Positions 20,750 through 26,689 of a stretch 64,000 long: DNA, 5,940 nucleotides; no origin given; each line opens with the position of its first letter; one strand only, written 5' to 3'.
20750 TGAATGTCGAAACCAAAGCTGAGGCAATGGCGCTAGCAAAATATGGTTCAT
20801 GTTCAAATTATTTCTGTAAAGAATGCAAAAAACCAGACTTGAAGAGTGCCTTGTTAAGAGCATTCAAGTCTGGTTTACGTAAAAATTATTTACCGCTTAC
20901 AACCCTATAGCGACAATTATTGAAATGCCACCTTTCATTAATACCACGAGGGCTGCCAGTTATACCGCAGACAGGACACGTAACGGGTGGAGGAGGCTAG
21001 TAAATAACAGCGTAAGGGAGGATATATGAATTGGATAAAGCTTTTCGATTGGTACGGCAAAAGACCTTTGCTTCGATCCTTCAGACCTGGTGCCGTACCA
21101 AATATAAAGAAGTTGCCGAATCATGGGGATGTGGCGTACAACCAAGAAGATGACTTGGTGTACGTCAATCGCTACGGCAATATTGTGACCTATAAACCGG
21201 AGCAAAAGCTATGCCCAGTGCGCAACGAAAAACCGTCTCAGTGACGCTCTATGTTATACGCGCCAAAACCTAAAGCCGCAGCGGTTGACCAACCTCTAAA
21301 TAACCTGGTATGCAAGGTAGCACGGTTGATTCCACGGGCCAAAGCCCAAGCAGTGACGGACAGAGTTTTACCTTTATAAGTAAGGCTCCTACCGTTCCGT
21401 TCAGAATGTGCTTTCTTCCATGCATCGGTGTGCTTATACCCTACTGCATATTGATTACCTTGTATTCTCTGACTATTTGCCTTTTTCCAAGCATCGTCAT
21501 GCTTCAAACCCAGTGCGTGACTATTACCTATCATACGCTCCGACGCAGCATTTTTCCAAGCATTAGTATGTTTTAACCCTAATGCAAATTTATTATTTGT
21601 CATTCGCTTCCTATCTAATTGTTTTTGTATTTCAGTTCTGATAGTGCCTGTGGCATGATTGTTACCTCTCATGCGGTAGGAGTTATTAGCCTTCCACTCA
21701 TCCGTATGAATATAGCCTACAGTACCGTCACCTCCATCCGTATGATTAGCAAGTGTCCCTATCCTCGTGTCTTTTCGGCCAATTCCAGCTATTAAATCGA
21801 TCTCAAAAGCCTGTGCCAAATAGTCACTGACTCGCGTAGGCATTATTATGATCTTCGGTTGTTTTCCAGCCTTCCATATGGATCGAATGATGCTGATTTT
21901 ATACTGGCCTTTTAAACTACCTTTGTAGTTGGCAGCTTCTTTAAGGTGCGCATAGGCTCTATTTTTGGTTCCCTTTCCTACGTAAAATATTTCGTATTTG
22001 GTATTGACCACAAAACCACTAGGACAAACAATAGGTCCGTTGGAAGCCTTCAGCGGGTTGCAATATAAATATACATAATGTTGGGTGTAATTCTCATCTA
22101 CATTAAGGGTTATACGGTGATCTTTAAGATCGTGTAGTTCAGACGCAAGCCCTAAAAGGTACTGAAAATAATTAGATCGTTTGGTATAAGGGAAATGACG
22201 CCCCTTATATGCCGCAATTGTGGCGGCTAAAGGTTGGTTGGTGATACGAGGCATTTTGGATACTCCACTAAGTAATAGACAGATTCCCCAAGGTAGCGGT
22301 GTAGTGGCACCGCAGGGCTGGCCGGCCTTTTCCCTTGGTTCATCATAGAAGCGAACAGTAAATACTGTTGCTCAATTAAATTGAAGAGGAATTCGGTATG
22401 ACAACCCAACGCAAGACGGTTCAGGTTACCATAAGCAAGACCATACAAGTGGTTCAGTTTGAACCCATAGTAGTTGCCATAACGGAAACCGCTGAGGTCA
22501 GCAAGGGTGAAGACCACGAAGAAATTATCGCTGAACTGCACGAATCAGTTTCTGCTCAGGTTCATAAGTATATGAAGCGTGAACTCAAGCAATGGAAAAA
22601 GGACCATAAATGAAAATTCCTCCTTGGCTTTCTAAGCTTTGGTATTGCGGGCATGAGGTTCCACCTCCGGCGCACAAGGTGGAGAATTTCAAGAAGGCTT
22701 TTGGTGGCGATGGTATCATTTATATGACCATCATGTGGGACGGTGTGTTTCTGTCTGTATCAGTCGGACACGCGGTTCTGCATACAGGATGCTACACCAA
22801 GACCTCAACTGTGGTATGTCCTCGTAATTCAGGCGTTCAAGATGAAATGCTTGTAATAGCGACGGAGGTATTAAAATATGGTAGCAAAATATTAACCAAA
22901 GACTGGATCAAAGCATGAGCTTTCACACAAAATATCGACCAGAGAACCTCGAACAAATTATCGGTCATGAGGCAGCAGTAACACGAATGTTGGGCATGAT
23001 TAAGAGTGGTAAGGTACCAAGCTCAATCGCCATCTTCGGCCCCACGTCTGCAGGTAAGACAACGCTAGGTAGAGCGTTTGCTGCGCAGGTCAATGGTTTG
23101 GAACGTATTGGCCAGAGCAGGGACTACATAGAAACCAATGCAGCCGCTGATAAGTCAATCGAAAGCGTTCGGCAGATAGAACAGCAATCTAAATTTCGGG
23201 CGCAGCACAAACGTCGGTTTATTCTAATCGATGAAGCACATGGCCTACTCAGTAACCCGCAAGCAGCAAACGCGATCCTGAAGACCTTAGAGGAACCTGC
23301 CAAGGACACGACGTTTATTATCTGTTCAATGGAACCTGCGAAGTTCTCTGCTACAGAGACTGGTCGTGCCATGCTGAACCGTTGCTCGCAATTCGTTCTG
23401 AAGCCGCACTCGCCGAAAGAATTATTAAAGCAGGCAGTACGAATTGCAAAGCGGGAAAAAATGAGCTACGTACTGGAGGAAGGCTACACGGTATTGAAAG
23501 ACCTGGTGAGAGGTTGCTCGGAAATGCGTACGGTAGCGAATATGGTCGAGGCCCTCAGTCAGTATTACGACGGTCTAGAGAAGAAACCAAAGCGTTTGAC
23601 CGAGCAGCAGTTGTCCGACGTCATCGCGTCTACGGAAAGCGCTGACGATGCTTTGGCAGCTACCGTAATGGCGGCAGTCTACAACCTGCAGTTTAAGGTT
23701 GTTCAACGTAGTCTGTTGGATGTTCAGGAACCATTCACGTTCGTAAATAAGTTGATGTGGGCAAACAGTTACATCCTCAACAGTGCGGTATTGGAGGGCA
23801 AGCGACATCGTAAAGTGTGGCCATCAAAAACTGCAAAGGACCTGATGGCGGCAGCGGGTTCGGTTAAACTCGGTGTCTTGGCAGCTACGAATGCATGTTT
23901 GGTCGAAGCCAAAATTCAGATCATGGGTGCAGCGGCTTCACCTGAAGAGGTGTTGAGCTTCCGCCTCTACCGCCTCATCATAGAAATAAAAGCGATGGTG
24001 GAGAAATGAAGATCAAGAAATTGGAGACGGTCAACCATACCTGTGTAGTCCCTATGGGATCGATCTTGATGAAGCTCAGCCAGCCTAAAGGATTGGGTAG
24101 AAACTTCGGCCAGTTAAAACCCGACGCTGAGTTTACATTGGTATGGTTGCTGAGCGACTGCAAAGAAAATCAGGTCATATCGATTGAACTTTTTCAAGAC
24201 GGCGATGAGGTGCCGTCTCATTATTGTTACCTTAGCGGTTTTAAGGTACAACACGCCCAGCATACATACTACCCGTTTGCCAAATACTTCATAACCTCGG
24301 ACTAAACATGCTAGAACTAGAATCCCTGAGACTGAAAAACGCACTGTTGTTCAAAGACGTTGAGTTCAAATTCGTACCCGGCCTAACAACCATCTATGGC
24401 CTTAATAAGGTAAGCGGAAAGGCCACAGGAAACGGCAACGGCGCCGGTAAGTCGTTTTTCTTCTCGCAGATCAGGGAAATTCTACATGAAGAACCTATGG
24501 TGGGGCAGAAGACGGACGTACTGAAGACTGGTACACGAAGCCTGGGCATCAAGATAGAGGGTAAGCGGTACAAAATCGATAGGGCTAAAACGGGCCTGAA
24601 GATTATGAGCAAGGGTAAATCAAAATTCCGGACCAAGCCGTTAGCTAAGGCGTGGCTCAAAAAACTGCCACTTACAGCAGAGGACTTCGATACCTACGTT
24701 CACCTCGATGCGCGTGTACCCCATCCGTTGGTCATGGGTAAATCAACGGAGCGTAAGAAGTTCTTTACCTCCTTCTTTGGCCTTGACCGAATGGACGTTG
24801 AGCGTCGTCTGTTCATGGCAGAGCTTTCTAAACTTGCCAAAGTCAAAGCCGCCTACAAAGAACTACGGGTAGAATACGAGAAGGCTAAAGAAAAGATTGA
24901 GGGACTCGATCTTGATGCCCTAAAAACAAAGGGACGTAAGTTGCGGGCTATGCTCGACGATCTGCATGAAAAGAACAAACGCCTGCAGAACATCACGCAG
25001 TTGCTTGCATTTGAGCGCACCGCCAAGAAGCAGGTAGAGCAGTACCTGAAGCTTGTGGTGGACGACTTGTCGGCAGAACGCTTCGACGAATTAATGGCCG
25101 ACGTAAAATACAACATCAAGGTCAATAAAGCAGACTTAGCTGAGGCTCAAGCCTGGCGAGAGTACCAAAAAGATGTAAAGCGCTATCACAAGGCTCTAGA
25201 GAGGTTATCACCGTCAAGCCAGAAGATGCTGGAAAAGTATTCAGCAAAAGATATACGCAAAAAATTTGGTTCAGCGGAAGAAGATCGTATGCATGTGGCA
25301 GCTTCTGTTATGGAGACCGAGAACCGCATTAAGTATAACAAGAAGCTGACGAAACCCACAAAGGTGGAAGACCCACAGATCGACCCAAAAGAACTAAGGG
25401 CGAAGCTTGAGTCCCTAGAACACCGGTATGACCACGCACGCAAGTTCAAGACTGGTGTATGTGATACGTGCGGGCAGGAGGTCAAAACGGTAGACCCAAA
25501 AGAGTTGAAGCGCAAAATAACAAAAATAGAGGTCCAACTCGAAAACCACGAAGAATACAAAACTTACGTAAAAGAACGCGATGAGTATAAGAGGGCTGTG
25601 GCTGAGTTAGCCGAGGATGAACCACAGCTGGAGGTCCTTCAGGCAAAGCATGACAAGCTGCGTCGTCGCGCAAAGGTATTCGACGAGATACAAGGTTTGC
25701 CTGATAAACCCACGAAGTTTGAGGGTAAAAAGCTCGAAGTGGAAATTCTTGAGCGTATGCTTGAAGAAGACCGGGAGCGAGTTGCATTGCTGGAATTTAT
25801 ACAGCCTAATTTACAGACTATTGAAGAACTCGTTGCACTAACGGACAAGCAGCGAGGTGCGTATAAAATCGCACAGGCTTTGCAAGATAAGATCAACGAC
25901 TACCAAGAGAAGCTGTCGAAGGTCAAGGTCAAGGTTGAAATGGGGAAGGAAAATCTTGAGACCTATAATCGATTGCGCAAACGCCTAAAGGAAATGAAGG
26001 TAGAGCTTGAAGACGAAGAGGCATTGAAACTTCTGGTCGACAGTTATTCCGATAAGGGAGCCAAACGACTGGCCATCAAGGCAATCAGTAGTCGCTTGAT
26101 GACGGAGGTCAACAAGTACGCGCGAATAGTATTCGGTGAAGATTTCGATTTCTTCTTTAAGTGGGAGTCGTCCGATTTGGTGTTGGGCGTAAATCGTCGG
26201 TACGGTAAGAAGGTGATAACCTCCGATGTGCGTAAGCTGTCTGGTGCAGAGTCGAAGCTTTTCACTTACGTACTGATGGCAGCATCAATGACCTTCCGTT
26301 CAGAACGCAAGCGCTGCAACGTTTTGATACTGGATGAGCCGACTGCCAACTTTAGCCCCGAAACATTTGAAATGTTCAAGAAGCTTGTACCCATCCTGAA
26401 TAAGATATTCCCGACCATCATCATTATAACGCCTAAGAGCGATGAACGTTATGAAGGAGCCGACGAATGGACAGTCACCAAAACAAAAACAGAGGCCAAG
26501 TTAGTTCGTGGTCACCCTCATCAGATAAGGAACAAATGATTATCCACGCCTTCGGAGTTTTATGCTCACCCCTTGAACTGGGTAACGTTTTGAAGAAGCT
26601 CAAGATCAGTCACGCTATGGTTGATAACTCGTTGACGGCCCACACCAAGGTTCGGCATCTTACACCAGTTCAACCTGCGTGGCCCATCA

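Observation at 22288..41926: Conserved three-way-junction element upstream of two unrelated free-standing endonuclease genes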

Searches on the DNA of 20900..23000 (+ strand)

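Call 6: search_dna_similar(query=window:20900-23000:+, collection=phages, mode=near, max_rows=30)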
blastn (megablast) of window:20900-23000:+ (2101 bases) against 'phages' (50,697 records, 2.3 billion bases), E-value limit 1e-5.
No match.

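Call 63: search_rna_families(source=window, start=22240, end=22400, threshold=evalue, max_evalue=10, show_alignments=5)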
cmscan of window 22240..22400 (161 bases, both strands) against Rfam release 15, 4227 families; matches with E-value up to 10: 2.
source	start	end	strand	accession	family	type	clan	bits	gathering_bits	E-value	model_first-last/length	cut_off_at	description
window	22317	22372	+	RF01839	eeev_FSE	Cis-reg; frameshift_element;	-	10.7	80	9.7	1-73/73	no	eastern equine encephalitis ribosomal frameshift element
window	22364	22389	+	RF01072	TMV_UPD-PK3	Cis-reg;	-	10.3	34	3.3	1-31/31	no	Pseudoknot of upstream pseudoknot domain (UPD) of the 3'UTR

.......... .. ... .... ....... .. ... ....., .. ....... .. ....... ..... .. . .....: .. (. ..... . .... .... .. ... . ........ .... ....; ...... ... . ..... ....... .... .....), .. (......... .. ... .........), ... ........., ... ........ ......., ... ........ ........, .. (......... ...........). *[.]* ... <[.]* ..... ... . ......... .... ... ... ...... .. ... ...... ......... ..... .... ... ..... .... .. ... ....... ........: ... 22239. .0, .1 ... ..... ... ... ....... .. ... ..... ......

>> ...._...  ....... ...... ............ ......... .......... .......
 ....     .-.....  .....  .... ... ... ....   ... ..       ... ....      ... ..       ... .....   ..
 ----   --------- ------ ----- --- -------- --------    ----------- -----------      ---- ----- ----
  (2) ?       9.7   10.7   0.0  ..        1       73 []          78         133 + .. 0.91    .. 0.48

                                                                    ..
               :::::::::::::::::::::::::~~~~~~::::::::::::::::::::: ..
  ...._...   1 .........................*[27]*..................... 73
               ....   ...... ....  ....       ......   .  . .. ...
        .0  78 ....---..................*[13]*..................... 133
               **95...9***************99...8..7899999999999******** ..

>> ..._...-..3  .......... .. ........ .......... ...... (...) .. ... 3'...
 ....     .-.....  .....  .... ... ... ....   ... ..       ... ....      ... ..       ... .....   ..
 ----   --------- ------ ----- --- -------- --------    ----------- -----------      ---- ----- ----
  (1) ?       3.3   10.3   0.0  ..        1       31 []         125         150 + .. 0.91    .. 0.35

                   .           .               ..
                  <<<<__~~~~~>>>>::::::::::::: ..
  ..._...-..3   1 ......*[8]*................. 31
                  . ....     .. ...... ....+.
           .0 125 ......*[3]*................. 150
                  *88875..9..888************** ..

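Call 101: search_dna_similar(query=window:22288-22345:-, collection=phages, mode=distant, max_evalue=10, max_rows=40)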
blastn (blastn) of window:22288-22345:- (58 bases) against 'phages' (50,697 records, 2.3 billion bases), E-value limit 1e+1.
Records with a match: 5; places in all: 5; records where one place covers at least 80% of the query: 0.
Best place of each record, by identity: 90-95% 2; 80-90% 3.
By first word of the organism name: Erwinia 2; Mycobacterium 1; Burkholderia 1; Bifidobacterium 1.
By host as written in the record: Erwinia amylovora 2; Mycobacterium smegmatis mc2 155 1; Burkholderia 1; Bifidobacterium bifidum strain 317B 1.
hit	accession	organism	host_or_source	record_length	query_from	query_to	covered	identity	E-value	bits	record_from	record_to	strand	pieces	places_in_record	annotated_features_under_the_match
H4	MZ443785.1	Erwinia phage pEa_SNUABM_22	Erwinia amylovora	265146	12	54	74%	84.8%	3e-2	42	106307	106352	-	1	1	none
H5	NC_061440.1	Erwinia phage pEa_SNUABM_22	Erwinia amylovora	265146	12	54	74%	84.8%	3e-2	42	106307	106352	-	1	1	none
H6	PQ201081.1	Mycobacterium phage Pelly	Mycobacterium smegmatis mc2 155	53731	21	55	60%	82.9%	5e+0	35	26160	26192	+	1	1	32: minor tail protein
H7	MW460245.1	Burkholderia phage BCSR5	Burkholderia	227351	14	39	45%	92.3%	1e-1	39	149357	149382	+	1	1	none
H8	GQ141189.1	Bifidobacterium phage Bbif-1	Bifidobacterium bifidum strain 317B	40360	14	36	40%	91.3%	5e+0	34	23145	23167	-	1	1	hypothetical protein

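Call 103: get_annotated_region(hit=H7, flank=1800)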
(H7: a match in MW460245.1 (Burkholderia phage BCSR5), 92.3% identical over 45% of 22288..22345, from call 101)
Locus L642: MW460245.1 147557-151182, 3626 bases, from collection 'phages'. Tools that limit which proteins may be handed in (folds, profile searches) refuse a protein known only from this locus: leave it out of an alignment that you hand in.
description: Burkholderia phage BCSR5, complete genome.
organism: Burkholderia phage BCSR5 (NCBI taxid 2805747)
taxonomy: Viruses; Duplodnaviria; Heunggongvirae; Uroviricota; Caudoviricetes
host: Burkholderia; source: sewage sample; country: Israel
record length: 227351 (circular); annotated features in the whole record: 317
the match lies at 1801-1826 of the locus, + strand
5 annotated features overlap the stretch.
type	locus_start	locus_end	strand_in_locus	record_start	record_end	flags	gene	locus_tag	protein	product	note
CDS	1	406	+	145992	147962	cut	-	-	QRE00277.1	tail sheath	-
CDS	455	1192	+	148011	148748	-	-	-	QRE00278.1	hypothetical protein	-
CDS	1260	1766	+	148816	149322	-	-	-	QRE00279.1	hypothetical protein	-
CDS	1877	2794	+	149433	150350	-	-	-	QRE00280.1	hypothetical protein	-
CDS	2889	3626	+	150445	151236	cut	-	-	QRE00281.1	hypothetical protein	-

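Call 104: get_annotated_region(hit=H4, flank=1800)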
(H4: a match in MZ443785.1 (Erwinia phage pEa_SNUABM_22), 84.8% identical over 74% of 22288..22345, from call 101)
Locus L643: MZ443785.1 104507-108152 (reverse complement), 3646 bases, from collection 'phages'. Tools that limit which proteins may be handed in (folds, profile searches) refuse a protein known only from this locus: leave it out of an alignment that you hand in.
description: Erwinia phage pEa_SNUABM_22, complete genome.
organism: Erwinia phage pEa_SNUABM_22 (NCBI taxid 2869549)
taxonomy: Viruses; Duplodnaviria; Heunggongvirae; Uroviricota; Caudoviricetes; Alexandravirus; Alexandravirus SNUABM22
host: Erwinia amylovora; source: Stream water; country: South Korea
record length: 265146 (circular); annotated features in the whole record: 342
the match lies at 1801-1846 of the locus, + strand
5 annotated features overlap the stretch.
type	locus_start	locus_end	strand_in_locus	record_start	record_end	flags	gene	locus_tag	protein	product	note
CDS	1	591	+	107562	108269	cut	-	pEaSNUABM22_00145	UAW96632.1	hypothetical protein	-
CDS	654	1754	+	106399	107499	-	-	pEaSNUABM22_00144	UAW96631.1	hypothetical protein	-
CDS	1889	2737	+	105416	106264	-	-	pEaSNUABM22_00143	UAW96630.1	hypothetical protein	-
CDS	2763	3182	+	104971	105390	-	-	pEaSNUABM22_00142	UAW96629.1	hypothetical protein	-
CDS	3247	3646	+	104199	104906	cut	-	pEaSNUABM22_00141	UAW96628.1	hypothetical protein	-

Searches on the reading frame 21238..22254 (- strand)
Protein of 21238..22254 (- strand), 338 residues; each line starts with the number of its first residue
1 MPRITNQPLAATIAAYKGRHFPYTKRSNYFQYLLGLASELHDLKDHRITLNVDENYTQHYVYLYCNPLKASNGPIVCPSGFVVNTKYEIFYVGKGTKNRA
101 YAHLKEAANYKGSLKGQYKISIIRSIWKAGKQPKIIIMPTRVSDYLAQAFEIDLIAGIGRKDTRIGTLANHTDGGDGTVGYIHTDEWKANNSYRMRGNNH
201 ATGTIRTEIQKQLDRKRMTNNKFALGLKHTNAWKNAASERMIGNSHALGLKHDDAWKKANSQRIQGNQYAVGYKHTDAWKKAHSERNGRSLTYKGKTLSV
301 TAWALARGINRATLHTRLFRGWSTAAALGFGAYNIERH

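Call 7: search_protein_families(library=pfam, proteins=[window:21238-22254:-], max_evalue=0.01)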
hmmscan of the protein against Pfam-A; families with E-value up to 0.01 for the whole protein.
window:21238-22254:- (338 aa): 1 family
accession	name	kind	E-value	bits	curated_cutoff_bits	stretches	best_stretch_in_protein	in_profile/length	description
PF22945.2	LEM-3_GIY-YIG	-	1.2e-13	51.8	27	1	88-161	26-99/151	LEM-3-like GIY-YIG domain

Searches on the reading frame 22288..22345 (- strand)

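Call 106: search_protein_families(library=pfam, proteins=[L642:1877-2794:+], max_evalue=0.01)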
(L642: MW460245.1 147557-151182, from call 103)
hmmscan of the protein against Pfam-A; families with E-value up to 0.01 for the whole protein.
L642:1877-2794:+ (305 aa): 1 family
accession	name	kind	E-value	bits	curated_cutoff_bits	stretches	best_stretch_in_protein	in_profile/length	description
PF24308.1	DUF7487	-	4e-33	115.6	27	1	80-265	35-219/220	Family of unknown function (DUF7487)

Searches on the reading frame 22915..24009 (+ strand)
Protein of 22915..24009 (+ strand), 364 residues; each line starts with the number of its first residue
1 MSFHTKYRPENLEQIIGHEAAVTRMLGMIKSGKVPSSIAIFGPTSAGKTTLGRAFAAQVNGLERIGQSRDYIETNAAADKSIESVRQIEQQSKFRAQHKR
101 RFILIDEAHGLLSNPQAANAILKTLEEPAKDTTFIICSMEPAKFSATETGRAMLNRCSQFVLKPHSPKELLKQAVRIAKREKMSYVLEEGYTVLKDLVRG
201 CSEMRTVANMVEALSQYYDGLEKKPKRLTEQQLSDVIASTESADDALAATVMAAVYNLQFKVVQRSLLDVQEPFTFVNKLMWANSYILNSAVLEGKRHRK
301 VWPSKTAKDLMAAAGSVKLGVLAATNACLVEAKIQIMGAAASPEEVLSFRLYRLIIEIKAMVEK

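Call 7: search_protein_families(library=pfam, proteins=[window:22915-24009:+], max_evalue=0.01)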
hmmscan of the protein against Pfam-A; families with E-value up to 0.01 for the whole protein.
window:22915-24009:+ (364 aa): 10 families
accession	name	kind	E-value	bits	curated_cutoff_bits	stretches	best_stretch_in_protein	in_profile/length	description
PF13177.12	DNA_pol3_delta2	-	5.9e-13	49.6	27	1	18-153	2-153/161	DNA polymerase III, delta subunit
PF00004.35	AAA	-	1.8e-07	32.1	21.2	1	40-146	3-116/131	ATPase family associated with various cellular activities (AAA)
PF13401.12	AAA_22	-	4.3e-06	27.5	27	0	81-137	68-121/130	AAA domain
PF13173.12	AAA_14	-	4e-05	24.1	27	1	38-170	5-128/129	AAA domain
PF13521.12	AAA_28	-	0.0019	18.8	27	1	38-96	2-62/164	AAA domain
PF13191.12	AAA_16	-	0.0022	18.9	32.6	0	20-94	10-88/167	AAA ATPase domain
PF05621.17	TniB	-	0.0033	17.3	22.4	0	26-58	27-58/189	Bacterial TniB protein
PF01695.23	IstB_IS21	-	0.0035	17.3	24.1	1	37-141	94-195/238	IstB-like ATP binding protein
PF00005.33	ABC_tran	-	0.0062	17.6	25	0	38-157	14-122/137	ABC transporter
PF00308.24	Bac_DnaA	-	0.0066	17.1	23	0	38-138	37-136/162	Bacterial DnaA ATPAse domain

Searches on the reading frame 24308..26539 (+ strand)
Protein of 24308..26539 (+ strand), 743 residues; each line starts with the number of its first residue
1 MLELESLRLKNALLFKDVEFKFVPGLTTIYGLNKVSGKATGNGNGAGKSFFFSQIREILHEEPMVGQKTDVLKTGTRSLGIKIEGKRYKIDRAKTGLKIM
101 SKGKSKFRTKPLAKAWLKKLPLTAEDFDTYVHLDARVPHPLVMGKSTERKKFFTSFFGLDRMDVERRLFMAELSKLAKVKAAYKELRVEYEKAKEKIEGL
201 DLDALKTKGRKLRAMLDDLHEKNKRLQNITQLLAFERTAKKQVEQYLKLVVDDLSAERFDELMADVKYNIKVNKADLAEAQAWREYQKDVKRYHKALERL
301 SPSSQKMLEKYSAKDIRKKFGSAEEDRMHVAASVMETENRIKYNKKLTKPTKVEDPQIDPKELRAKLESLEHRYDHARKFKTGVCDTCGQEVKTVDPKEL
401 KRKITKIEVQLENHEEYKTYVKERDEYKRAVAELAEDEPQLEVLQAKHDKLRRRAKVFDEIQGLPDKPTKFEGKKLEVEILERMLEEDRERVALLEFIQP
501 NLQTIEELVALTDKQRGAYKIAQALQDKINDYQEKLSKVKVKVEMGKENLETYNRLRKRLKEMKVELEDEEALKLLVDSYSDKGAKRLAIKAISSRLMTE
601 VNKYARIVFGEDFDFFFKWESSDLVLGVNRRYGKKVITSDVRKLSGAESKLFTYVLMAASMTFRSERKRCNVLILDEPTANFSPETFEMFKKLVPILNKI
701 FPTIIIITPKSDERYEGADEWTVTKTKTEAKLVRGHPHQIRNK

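Call 7: search_protein_families(library=pfam, proteins=[window:24308-26539:+], max_evalue=0.01)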
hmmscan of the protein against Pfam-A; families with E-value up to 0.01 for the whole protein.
window:24308-26539:+ (743 aa): 2 families
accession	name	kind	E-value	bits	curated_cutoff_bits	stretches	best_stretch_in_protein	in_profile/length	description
PF13558.12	SbcC_Walker_B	-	8.9e-05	23.1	27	1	633-688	21-82/90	SbcC/RAD50-like, Walker B motif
PF10235.14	Cript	-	0.0018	19.4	25.5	1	335-394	19-82/90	Microtubule-associated protein CRIPT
